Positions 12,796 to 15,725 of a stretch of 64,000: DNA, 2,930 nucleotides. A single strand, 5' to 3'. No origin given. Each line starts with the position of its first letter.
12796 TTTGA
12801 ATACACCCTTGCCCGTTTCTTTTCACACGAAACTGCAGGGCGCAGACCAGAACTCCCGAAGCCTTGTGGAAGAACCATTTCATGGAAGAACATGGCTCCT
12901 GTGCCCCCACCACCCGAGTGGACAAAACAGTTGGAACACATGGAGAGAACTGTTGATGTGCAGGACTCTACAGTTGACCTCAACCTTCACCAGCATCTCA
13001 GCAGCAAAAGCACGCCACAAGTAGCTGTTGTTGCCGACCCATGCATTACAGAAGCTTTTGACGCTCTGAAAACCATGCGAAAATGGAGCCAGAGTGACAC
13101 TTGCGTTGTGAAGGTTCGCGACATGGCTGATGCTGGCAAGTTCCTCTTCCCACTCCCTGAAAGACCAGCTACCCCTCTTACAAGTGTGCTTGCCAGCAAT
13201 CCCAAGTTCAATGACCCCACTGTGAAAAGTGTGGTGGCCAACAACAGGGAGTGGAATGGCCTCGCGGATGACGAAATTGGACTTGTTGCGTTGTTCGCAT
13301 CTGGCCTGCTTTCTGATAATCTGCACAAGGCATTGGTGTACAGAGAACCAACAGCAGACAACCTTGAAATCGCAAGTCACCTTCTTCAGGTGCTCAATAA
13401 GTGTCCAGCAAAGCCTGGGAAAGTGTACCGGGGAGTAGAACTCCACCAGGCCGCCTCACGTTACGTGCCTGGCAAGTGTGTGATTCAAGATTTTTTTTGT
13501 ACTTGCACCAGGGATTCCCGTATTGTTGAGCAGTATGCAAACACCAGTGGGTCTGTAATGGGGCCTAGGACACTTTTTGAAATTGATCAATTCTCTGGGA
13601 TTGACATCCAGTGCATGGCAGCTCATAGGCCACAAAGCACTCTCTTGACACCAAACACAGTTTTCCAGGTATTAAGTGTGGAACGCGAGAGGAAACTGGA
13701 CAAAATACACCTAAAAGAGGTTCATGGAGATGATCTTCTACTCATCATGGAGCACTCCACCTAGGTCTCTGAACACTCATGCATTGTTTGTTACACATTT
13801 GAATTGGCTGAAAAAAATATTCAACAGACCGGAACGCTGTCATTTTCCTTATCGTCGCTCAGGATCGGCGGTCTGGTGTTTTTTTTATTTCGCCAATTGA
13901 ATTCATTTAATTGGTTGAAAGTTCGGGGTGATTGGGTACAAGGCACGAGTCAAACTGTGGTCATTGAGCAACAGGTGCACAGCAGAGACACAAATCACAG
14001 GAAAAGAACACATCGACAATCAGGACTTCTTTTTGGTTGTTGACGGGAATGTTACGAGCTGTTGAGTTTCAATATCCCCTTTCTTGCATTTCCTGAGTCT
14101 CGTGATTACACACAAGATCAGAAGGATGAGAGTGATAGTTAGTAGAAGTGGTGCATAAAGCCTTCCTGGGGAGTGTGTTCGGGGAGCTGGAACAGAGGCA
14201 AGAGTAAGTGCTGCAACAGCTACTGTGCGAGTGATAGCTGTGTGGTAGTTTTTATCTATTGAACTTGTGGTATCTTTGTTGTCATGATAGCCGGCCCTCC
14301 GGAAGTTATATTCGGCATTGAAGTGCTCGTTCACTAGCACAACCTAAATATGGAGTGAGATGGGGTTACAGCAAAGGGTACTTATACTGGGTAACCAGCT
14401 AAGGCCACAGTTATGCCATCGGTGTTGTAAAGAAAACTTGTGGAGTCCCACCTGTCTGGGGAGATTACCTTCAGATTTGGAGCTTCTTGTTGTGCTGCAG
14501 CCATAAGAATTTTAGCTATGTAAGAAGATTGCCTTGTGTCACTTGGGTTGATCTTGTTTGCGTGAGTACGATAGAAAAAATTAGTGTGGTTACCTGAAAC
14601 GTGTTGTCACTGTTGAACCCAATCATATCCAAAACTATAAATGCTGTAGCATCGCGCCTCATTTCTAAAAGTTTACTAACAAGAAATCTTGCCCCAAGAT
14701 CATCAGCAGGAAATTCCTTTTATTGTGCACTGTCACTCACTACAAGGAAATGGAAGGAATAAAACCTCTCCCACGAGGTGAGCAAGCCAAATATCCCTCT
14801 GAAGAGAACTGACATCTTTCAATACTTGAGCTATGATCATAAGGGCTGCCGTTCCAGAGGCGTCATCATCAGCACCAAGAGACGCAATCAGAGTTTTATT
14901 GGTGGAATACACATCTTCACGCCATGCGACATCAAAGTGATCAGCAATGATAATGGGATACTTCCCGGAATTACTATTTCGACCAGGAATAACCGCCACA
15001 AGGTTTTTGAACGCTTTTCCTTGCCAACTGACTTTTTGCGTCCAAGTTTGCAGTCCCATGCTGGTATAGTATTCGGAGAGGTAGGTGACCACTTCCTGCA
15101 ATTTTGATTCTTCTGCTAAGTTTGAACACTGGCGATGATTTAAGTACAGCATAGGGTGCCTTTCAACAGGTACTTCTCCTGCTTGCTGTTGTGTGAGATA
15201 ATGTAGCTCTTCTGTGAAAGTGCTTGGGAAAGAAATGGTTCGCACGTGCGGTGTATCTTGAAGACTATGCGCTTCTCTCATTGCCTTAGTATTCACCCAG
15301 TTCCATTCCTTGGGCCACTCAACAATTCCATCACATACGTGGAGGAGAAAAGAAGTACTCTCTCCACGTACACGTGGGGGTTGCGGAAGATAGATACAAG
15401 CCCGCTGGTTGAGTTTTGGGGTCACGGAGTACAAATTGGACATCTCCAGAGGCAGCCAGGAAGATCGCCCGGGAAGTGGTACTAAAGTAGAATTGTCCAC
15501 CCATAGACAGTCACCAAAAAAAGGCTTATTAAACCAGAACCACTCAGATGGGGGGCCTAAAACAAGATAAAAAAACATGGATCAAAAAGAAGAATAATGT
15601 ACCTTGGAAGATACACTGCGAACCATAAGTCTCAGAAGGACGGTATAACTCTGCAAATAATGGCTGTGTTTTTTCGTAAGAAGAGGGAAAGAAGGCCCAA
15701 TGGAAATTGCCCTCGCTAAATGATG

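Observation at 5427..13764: Tandem triplication of a GIMAP/IRG-like GTPase fused to a zinc ribbon and an ADP-ribosyltransferase-like domain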

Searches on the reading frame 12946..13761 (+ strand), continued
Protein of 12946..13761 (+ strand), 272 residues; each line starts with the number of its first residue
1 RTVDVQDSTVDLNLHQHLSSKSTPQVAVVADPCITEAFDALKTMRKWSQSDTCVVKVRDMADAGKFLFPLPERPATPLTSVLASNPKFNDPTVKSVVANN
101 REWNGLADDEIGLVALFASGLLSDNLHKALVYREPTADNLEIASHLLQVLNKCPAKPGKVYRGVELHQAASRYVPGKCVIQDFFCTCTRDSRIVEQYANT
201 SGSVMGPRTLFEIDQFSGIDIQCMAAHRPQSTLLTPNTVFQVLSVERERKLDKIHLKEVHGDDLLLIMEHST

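Call 83: fold_search(model_id=the predicted structure, library=pdb)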
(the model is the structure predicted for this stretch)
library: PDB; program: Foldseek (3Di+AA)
matches with E <= 10: 282; with E <= 0.001: 0
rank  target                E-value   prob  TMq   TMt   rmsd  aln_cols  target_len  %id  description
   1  6k94_A                1.2e-01  0.15  0.16  0.19  20.9       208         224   16  Crystal structure of the type III effector XopAI from Xanthomonas axonopodis pv. citri - a 70 residue N-terminal trunc (released 2019-10-30)
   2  6k93                  1.3e-01  0.16  0.16  0.18  20.3       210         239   14  Crystal structure of the type III effector XopAI from Xanthomonas axonopodis pv. citri in space group P41212 (released 2019-10-30)
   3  6kly                  2.2e-01  0.14  0.16  0.19  20.3       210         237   14  Crystal structure of the type III effector XopAI from Xanthomonas axonopodis pv. citri in space group P43212 (released 2019-08-21)
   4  6gnj_C                6.6e-01  0.75  0.22  0.28   3.8        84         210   18  Exoenzyme S from Pseudomonas aeruginosa in complex with human 14-3-3 protein beta, trimeric crystal form in complex wi (released 2018-09-26)
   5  6gnn_C                7.5e-01  0.10  0.20  0.26  20.4       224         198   15  Exoenzyme T from Pseudomonas aeruginosa in complex with human 14-3-3 protein beta, tetrameric crystal form bound to ST (released 2018-09-26)
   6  8xy6_I                7.9e-01  0.04  0.14  0.09  27.2       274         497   15  ASFV RNAP M1249L C-tail occupied complex3 (MCOC3) (released 2025-01-22)
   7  6hys_B                8.4e-01  0.04  0.13  0.07  19.6       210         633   13  Crystal structure of DHX8 helicase domain bound to ADP at 2.6 angstrom (released 2019-08-28)
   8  6k94_B                9.4e-01  0.07  0.16  0.19  21.0       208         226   17  Crystal structure of the type III effector XopAI from Xanthomonas axonopodis pv. citri - a 70 residue N-terminal trunc (released 2019-10-30)
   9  6gn0_H                1.3e+00  0.63  0.23  0.31   3.3        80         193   18  Exoenzyme S from Pseudomonas aeruginosa in complex with human 14-3-3 protein beta, tetrameric crystal form (released 2018-09-26)
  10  2khm_MODEL_1_A        1.3e+00  0.04  0.12  0.19  13.1       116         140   19  Structure of the C-terminal non-repetitive domain of the spider dragline silk protein ADF-3 (released 2010-04-14)
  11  3ph1_A                1.4e+00  0.25  0.09  0.13   6.3        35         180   17  The Crystal Structure of a Pathogenic Protein from the Xanthomonas campestris Reveals a New Tetrameric PilZ Domain Sel (released 2011-04-13)
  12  3rqa_A                1.5e+00  0.25  0.09  0.14   7.6        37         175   16  The Crystal Structure of a Pathogenic Protein from the Xanthomonas campestris Reveals a New Tetrameric PilZ Domain Sel (released 2012-03-14)
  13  7w59_Y                1.6e+00  0.03  0.13  0.07  19.6       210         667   13  The cryo-EM structure of human pre-C*-I complex (released 2022-06-22)
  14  6hyt_D                1.7e+00  0.03  0.13  0.07  19.4       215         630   12  Crystal structure of DHX8 helicase domain bound to ADP at 2.3 Angstrom (released 2019-08-28)
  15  6hys_D                1.8e+00  0.03  0.13  0.07  19.5       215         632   12  Crystal structure of DHX8 helicase domain bound to ADP at 2.6 angstrom (released 2019-08-28)
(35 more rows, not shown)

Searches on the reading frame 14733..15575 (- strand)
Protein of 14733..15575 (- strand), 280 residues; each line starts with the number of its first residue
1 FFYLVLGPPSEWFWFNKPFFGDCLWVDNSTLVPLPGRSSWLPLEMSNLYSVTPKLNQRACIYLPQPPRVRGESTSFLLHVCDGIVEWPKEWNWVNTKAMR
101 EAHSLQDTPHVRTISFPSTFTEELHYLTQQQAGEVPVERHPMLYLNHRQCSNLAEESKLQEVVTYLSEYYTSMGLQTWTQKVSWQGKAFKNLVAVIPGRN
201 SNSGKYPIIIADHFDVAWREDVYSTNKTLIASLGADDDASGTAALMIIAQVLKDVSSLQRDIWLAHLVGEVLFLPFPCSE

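Call 59: search_protein_families(library=pfam, max_evalue=0.0001, proteins=[window:14733-15575:-])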
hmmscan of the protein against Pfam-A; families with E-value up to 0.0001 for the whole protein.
window:14733-15575:- (280 aa): 1 family
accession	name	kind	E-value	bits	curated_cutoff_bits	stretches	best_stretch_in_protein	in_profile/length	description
PF04389.22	Peptidase_M28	-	5e-07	30.1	21.3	1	191-270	1-66/193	Peptidase family M28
